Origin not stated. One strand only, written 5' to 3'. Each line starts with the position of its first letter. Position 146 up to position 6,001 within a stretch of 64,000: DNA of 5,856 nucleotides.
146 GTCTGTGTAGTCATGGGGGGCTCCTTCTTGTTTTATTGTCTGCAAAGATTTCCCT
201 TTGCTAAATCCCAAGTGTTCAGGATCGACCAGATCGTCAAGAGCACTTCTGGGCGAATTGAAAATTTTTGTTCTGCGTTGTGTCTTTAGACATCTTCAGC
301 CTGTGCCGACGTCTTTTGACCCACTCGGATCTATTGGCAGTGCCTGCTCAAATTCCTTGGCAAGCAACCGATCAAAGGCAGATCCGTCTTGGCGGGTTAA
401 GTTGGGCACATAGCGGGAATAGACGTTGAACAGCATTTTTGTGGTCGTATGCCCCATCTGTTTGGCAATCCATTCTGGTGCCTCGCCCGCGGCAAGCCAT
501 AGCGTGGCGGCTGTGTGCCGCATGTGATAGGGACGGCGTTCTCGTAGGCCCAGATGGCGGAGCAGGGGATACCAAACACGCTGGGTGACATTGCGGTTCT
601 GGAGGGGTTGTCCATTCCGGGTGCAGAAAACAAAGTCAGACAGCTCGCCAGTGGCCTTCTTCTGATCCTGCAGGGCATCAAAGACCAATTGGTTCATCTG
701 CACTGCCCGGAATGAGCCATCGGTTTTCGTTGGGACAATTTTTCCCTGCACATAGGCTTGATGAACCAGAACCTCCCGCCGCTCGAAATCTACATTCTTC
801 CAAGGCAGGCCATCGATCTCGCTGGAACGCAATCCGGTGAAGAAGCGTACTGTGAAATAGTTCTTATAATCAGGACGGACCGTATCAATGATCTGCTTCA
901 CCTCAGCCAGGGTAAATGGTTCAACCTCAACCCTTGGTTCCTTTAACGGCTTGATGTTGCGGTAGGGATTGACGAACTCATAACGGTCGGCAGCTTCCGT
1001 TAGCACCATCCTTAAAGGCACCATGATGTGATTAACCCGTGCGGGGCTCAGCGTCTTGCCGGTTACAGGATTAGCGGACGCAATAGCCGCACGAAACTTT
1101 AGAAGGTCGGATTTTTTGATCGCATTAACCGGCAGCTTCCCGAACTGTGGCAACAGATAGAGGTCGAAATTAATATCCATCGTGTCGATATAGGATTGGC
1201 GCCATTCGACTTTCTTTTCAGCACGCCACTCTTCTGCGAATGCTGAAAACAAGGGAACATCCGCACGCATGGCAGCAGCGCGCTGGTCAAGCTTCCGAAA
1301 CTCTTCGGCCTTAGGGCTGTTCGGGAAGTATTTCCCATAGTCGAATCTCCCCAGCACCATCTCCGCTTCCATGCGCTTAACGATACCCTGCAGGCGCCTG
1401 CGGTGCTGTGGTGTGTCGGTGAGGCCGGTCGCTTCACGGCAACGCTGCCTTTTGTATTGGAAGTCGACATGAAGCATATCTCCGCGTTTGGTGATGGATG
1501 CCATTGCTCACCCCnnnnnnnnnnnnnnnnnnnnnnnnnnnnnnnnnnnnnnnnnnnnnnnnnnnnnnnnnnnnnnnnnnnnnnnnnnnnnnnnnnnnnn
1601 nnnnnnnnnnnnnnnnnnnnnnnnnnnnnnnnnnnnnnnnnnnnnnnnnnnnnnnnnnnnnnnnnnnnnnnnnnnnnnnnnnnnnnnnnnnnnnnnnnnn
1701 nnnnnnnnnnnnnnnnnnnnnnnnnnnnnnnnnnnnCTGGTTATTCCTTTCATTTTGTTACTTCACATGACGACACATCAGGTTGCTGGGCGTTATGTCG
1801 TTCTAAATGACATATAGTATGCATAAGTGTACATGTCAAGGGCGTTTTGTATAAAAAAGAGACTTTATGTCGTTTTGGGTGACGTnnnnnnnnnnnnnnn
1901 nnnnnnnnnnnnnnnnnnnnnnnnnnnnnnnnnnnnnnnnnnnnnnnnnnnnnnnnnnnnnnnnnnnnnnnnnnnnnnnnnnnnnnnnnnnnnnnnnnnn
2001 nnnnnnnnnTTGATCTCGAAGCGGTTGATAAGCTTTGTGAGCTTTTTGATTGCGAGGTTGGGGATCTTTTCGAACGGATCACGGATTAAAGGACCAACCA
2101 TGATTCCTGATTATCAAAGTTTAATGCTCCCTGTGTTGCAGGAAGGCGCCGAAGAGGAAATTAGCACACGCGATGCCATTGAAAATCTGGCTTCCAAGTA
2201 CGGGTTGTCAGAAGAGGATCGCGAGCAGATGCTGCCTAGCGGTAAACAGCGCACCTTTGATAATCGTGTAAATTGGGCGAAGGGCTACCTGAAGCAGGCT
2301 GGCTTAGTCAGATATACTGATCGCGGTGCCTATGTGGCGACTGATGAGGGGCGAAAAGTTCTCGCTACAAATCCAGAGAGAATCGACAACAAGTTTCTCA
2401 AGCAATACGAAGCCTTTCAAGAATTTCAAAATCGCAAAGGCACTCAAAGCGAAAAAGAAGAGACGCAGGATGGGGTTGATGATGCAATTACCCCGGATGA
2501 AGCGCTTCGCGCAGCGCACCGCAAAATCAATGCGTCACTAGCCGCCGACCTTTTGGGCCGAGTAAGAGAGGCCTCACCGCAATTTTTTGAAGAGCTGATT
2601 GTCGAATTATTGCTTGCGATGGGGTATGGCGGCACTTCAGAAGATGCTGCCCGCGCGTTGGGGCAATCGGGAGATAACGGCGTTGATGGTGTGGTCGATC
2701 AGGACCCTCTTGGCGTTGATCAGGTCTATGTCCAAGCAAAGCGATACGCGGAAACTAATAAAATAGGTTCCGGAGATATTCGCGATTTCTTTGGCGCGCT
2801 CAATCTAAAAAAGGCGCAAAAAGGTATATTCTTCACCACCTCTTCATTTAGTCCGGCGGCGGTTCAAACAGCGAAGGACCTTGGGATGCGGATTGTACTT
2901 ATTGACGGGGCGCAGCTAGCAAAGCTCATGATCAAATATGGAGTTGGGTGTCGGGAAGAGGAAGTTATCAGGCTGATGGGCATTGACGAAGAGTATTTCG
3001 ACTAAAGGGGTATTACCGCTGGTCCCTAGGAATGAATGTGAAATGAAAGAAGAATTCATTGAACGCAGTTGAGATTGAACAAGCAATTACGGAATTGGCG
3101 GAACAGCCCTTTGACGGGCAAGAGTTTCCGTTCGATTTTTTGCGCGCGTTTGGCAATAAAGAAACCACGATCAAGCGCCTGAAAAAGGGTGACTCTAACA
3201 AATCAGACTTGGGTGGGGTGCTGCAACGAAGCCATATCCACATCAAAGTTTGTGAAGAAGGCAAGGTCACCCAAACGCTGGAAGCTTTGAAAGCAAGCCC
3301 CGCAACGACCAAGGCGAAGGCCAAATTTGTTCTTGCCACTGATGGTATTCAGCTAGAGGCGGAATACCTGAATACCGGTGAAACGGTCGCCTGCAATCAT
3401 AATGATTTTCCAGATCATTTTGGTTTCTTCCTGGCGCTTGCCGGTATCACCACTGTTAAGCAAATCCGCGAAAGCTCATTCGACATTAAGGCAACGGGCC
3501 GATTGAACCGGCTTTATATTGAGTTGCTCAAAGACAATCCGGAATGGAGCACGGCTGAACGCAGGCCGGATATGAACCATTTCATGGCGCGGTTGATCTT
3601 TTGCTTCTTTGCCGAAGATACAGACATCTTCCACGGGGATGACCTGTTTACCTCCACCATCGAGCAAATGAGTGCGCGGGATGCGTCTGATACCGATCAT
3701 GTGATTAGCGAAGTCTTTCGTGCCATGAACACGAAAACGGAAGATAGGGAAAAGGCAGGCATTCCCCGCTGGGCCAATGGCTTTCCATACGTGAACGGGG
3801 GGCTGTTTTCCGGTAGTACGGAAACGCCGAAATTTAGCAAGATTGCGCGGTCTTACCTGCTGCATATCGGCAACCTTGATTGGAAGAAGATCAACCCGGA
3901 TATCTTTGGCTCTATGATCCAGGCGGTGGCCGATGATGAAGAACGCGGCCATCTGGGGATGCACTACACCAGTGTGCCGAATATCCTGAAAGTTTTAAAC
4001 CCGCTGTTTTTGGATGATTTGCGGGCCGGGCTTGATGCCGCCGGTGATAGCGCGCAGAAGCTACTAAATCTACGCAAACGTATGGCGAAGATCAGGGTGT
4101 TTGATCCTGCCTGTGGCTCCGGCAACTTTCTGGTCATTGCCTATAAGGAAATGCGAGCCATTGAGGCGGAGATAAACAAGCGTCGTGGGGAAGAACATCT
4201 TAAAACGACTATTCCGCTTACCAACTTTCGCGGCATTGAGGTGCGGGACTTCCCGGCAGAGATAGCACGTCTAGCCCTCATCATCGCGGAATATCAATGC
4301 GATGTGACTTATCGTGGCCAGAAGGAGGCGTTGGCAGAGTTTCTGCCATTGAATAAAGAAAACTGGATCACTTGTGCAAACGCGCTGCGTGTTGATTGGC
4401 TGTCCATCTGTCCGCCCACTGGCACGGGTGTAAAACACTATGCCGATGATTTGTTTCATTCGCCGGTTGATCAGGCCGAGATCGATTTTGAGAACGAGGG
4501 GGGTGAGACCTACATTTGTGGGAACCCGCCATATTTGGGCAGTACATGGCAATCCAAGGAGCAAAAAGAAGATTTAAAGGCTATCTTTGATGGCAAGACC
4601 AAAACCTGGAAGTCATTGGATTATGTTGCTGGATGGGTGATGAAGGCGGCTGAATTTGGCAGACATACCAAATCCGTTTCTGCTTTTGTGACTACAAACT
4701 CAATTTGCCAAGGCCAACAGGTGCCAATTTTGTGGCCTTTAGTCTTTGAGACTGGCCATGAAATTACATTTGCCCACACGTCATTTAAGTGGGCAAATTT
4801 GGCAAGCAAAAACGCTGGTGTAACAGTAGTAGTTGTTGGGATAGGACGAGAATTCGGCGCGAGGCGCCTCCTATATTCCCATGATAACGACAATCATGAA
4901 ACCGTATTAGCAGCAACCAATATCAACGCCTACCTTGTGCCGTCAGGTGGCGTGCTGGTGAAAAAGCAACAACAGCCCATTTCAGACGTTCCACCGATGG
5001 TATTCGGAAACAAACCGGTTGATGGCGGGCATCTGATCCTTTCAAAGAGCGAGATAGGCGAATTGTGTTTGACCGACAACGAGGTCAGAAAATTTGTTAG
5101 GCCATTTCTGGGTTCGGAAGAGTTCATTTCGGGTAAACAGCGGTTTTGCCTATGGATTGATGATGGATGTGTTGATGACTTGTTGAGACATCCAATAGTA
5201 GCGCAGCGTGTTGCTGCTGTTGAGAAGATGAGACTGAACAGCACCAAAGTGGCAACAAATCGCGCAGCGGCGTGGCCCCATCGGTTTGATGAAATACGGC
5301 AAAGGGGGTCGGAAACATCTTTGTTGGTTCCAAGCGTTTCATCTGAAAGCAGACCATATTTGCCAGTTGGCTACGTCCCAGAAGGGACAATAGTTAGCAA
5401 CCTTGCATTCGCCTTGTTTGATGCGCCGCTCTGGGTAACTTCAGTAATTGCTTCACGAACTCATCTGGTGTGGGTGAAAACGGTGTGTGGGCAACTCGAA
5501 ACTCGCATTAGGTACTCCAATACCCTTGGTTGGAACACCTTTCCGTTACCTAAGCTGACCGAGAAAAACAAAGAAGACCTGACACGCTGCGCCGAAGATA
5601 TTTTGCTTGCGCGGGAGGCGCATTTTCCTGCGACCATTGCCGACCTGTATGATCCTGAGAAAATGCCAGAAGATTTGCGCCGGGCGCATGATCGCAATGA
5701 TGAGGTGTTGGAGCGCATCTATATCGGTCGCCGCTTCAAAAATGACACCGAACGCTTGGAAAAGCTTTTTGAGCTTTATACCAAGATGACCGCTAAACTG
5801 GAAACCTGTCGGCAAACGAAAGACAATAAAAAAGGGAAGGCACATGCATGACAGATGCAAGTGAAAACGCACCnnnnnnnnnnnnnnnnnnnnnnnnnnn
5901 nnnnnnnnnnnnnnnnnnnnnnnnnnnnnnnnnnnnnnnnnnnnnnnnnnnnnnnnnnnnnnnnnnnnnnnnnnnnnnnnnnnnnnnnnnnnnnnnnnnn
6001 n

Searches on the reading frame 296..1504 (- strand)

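Call 12: search_protein_families(library=pfam, proteins=[window:296-1504:-], max_evalue=0.01)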
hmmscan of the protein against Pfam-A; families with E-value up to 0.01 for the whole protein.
window:296-1504:- (402 aa): 4 families
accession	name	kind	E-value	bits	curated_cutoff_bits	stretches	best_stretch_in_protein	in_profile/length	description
PF00589.27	Phage_integrase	-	2e-18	67.2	27.1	1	199-364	5-167/172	Phage integrase family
PF12167.14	Arm-DNA-bind_2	-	2.7e-16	59.8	22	1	1-64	1-65/65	Arm DNA-binding domain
PF14659.12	Phage_int_SAM_3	-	1.5e-08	35.1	22.6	1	86-138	2-54/58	Phage integrase, N-terminal SAM-like domain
PF22022.2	Phage_int_M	-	2.5e-07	31.3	27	1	86-140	1-55/96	Phage integrase central domain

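Call 13: search_protein_families(library=padloc, proteins=[window:296-1504:-], max_evalue=0.001)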
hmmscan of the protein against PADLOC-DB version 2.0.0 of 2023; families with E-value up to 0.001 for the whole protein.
window:296-1504:- (402 aa): 0 families

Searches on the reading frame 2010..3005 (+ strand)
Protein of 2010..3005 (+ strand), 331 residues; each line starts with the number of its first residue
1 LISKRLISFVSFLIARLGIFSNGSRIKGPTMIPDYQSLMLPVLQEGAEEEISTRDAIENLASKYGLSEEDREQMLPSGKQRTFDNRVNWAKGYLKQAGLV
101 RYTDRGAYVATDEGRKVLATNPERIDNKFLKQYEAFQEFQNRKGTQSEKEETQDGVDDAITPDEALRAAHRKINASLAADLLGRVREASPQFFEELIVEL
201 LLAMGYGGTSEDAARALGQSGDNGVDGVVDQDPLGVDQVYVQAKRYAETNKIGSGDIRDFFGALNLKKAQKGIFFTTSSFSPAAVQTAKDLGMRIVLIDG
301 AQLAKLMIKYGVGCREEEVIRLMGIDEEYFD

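Call 12: search_protein_families(library=pfam, proteins=[window:2010-3005:+], max_evalue=0.01)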
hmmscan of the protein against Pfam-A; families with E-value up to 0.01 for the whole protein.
window:2010-3005:+ (331 aa): 5 families
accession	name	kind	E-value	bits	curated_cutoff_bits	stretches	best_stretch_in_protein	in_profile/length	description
PF04471.18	Mrr_cat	-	7.6e-34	116.7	21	1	186-307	2-115/115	Restriction endonuclease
PF14338.12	Mrr_N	-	6e-28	97.3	29.5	1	35-119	1-86/87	Mrr N-terminal domain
PF13156.12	Mrr_cat_2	-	2.2e-08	34.5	22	1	218-310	25-117/127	Restriction endonuclease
PF22722.2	NA-iREase1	-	1.1e-07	32.3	27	1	193-303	1-104/106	NACHT-associated inactive Restriction Endonuclease 1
PF21298.3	TopBP1_BRCT0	-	0.0071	17.1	27.5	0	263-296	39-71/96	TopBP1, BRCT0 domain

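Call 13: search_protein_families(library=padloc, proteins=[window:2010-3005:+], max_evalue=0.001)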
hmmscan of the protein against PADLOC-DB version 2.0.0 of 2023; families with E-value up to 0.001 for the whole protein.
window:2010-3005:+ (331 aa): 8 families
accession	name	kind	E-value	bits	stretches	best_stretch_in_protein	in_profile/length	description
PDLC03657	mREase_IV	-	6.4e-80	266.8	1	32-331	3-315/317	Type IV methyl-directed restriction enzyme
PDLC04796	PDC-S02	-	1.8e-22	77.9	1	158-331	213-380/390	-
PDLC04806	PDC-S02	-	2.2e-21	74.5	1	159-309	156-302/324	-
PDLC04819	PDC-S02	-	4.4e-16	57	1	138-310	151-309/334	-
PDLC03663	mREase_IV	-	6.7e-11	39.5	1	188-311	412-526/544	Type IV methyl-directed restriction enzyme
PDLC04815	PDC-S02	-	5e-07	27.3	1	150-305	174-316/346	-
PDLC03203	mREase_II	-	8e-06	23.3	1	230-314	297-378/393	Type II methyl-directed restriction enzyme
PDLC03852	LmuA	-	0.00052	18.1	0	182-260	12-91/336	-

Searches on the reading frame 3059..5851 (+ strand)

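Call 12: search_protein_families(library=pfam, proteins=[window:3059-5851:+], max_evalue=0.01)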
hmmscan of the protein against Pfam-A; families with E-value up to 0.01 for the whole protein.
window:3059-5851:+ (930 aa): 7 families
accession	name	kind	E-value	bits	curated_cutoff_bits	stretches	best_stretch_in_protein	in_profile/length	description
PF20473.4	MmeI_Mtase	-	6.7e-118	393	27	1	326-606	2-258/259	MmeI, DNA-methyltransferase domain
PF20466.3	MmeI_TRD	-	6.5e-81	271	27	1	632-833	5-207/207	MmeI, target recognition domain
PF20464.3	MmeI_N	-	6.2e-35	121.6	27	1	1-159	1-181/181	MmeI, N-terminal domain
PF20465.4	MmeI_hel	-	3.8e-26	92.1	27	1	171-250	2-75/75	MmeI, helicase spacer domain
PF20467.3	MmeI_C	-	5.5e-19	68.6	27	1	835-914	3-82/83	MmeI, C-terminal domain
PF02384.22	N6_Mtase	-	1.2e-05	25.3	20.4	1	343-410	46-100/311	N-6 DNA Methylase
PF07669.17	Eco57I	-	0.00084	19.9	25.3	1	389-550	2-139/171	Eco57I restriction-modification methylase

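Call 13: search_protein_families(library=padloc, proteins=[window:3059-5851:+], max_evalue=0.001)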
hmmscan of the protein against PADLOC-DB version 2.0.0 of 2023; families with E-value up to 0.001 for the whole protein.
window:3059-5851:+ (930 aa): 19 families
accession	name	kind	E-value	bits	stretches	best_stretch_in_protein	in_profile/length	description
PDLC03598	REase_MTase_IIG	-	2.2e-295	980.2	1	3-913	5-910/912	Type IIG restriction enzyme-methyltransferase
PDLC03627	REase_MTase_IIG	-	9.4e-64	213.7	1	170-898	229-976/1136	Type IIG restriction enzyme-methyltransferase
PDLC03599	REase_MTase_IIG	-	1.3e-54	183.5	3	167-448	180-468/959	Type IIG restriction enzyme-methyltransferase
PDLC02643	DrmMI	-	4.5e-28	95.7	1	465-888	852-1271/1347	DrmMI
PDLC02644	DrmMI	-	1.2e-13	48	2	765-846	689-771/988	DrmMI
PDLC04134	mad2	-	3.6e-10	37.3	1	172-404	162-330/492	mads_2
PDLC02646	DrmMI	-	2.4e-09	33.9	1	464-838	264-642/792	DrmMI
PDLC03612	REase_MTase_IIG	-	2e-07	27.5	1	318-373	484-538/1247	Type IIG restriction enzyme-methyltransferase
PDLC02529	PglX|PglXI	-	2.9e-06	23.2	1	343-413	227-296/1189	PglX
PDLC02521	PglX|PglXI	-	1e-05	21.7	1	336-409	300-371/1174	PglX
PDLC02525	PglX|PglXI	-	1.2e-05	22.2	1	341-409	281-347/607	PglX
PDLC02528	PglX|PglXI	-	2.1e-05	20.5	1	337-413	284-359/1125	PglX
PDLC02523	PglX|PglXI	-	3.2e-05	19.9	1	343-379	330-366/1428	PglX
PDLC02535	PglX|PglXI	-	4.5e-05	20.1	1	338-438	291-396/731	PglX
PDLC03600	REase_MTase_IIG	-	6.3e-05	19.1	1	344-410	301-365/1205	Type IIG restriction enzyme-methyltransferase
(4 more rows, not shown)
